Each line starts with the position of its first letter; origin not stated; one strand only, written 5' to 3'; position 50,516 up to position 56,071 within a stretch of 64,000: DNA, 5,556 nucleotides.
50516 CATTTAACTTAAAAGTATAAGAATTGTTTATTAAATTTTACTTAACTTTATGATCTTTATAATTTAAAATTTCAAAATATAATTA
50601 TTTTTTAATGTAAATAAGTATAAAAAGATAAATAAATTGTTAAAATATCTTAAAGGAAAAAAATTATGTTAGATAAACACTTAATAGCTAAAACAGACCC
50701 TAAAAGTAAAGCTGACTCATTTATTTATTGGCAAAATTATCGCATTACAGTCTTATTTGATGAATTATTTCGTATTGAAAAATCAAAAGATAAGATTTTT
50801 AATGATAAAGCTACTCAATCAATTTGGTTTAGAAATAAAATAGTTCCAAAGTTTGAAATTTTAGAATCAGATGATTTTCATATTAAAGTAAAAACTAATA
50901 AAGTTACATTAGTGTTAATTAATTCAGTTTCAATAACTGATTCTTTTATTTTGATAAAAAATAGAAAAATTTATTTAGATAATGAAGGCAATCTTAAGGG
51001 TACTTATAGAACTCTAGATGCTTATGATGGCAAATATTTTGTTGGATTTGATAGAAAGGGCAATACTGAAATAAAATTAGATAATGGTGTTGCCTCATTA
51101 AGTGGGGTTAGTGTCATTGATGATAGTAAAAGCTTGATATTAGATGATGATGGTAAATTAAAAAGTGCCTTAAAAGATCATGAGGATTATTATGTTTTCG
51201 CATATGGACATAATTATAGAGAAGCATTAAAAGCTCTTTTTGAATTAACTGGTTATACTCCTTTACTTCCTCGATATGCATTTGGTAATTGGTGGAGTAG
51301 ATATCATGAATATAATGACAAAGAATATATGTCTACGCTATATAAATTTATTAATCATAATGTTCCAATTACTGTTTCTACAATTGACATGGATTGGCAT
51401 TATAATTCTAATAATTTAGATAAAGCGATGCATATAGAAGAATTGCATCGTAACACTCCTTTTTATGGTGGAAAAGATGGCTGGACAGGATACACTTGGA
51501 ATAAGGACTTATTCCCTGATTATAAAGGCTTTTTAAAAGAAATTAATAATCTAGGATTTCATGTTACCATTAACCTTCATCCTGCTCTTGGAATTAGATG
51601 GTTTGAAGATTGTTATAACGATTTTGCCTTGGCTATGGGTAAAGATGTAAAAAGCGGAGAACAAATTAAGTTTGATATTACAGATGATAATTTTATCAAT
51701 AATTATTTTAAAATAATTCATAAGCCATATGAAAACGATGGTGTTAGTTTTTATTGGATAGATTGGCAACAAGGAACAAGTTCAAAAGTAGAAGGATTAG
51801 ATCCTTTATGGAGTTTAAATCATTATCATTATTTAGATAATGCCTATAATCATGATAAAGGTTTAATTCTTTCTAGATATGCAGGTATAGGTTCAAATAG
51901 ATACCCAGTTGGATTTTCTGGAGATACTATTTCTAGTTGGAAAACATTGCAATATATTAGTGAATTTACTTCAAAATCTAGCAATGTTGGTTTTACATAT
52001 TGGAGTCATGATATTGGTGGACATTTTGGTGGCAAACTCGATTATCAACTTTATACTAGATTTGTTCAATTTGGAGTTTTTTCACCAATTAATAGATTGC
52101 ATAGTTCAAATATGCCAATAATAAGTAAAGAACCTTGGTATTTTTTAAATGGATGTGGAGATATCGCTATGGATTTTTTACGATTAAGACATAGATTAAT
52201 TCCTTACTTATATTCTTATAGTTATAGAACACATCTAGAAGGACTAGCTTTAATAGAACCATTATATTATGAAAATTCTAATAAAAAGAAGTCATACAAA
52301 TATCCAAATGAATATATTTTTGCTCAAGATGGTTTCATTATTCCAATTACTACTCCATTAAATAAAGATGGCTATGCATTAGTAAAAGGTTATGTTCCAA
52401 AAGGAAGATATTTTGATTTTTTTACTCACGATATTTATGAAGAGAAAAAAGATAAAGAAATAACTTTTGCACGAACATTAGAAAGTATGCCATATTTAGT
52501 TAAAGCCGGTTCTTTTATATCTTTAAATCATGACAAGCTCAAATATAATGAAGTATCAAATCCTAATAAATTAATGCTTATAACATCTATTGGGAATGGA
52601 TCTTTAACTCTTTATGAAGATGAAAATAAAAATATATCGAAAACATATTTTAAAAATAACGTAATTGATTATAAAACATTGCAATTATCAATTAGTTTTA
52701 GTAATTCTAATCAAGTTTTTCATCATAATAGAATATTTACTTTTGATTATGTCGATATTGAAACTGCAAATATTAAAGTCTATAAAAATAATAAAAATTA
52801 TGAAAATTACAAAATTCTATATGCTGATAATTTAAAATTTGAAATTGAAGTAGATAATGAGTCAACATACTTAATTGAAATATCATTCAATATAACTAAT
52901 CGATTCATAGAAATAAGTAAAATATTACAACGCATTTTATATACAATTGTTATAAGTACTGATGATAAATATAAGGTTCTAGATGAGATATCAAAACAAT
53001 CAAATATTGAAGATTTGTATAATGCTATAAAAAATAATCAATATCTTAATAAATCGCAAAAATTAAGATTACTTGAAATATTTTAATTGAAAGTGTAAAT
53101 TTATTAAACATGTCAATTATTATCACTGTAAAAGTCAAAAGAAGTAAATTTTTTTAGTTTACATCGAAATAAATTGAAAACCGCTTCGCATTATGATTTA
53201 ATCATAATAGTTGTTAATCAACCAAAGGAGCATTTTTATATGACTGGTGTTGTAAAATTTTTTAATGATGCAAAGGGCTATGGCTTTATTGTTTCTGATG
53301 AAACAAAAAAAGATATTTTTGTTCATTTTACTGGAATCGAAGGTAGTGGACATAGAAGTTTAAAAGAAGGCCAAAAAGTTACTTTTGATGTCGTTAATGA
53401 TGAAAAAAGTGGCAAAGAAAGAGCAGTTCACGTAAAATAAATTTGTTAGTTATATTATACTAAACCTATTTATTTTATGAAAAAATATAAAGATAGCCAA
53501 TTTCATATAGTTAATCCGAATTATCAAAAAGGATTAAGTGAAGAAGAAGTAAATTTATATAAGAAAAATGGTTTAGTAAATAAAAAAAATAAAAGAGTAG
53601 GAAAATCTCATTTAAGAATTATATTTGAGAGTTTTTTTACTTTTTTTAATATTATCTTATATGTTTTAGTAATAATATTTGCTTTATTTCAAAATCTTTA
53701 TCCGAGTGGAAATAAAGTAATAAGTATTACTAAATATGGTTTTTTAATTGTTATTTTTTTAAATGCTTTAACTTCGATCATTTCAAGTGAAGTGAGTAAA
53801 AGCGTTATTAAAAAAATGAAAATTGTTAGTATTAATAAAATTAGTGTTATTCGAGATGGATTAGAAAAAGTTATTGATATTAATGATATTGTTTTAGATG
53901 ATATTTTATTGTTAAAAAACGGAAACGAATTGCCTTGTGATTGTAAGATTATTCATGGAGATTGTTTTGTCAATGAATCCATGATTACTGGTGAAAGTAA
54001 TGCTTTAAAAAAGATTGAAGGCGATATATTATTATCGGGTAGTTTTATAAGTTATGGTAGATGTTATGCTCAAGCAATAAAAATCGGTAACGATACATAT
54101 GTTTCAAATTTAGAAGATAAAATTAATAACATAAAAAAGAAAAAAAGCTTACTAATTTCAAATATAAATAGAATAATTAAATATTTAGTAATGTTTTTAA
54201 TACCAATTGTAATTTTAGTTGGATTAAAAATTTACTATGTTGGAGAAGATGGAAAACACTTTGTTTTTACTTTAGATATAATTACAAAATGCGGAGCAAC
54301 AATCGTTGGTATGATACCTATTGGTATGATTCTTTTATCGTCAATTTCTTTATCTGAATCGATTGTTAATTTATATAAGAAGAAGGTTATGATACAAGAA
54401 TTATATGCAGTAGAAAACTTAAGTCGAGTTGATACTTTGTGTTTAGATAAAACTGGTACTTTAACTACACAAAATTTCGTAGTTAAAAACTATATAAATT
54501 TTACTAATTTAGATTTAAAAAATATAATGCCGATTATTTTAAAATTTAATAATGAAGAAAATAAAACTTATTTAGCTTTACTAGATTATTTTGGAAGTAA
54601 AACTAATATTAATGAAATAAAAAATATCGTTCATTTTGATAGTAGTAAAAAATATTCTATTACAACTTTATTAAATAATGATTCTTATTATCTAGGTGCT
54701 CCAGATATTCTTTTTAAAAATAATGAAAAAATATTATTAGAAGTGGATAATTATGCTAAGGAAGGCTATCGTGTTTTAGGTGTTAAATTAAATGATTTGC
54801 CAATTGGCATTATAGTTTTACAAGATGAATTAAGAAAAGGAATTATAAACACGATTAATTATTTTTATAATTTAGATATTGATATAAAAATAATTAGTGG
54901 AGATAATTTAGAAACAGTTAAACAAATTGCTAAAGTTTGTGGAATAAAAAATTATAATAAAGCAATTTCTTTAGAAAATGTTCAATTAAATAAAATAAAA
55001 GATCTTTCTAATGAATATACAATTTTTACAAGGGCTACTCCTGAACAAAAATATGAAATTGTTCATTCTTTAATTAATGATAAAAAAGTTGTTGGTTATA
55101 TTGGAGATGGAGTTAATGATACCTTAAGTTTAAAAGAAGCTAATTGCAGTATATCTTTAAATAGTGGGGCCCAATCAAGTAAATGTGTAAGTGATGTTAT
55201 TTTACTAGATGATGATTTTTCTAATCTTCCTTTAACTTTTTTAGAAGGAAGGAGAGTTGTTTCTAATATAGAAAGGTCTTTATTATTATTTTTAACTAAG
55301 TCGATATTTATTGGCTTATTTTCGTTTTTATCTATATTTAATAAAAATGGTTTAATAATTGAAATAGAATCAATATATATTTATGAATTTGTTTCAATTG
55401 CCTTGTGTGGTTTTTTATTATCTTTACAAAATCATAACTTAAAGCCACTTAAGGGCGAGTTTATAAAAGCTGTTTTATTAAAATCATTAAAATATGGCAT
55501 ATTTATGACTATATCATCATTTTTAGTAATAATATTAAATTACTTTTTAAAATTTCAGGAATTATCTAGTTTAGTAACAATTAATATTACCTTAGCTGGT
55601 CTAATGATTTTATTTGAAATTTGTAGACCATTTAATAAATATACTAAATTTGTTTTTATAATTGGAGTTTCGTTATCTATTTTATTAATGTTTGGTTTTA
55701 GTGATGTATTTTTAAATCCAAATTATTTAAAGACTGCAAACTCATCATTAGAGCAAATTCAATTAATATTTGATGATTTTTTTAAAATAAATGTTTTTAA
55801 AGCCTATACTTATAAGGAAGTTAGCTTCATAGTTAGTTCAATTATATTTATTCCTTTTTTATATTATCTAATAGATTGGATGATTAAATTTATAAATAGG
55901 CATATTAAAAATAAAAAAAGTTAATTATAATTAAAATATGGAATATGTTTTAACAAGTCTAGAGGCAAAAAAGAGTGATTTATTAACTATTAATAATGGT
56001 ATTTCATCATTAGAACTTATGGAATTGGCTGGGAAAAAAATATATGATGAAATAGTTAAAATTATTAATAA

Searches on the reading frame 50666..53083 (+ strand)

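Call 90: search_protein_families(library=pfam, proteins=[window:50666-53083:+], max_evalue=0.0001)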
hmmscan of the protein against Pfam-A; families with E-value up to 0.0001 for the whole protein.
window:50666-53083:+ (806 aa): 2 families
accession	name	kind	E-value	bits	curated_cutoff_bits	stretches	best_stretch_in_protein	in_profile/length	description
PF01055.32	Glyco_hydro_31_2nd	-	1.8e-50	172.6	23.5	1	198-517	1-327/328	Glycosyl hydrolases family 31 TIM-barrel domain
PF21365.3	Glyco_hydro_31_3rd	-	4.9e-10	40.2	24.4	1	527-618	2-87/87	Glycosyl hydrolase family 31 C-terminal domain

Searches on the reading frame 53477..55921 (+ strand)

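Call 90: search_protein_families(library=pfam, proteins=[window:53477-55921:+], max_evalue=0.0001)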
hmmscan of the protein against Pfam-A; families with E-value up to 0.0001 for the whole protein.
window:53477-55921:+ (815 aa): 2 families
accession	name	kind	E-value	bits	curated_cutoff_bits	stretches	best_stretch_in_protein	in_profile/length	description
PF00122.25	E1-E2_ATPase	-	3.1e-34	118.5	28.1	1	120-301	5-180/181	E1-E2 ATPase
PF00702.32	Hydrolase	-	1.8e-13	51.7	26.4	1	318-556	1-191/191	haloacid dehalogenase-like hydrolase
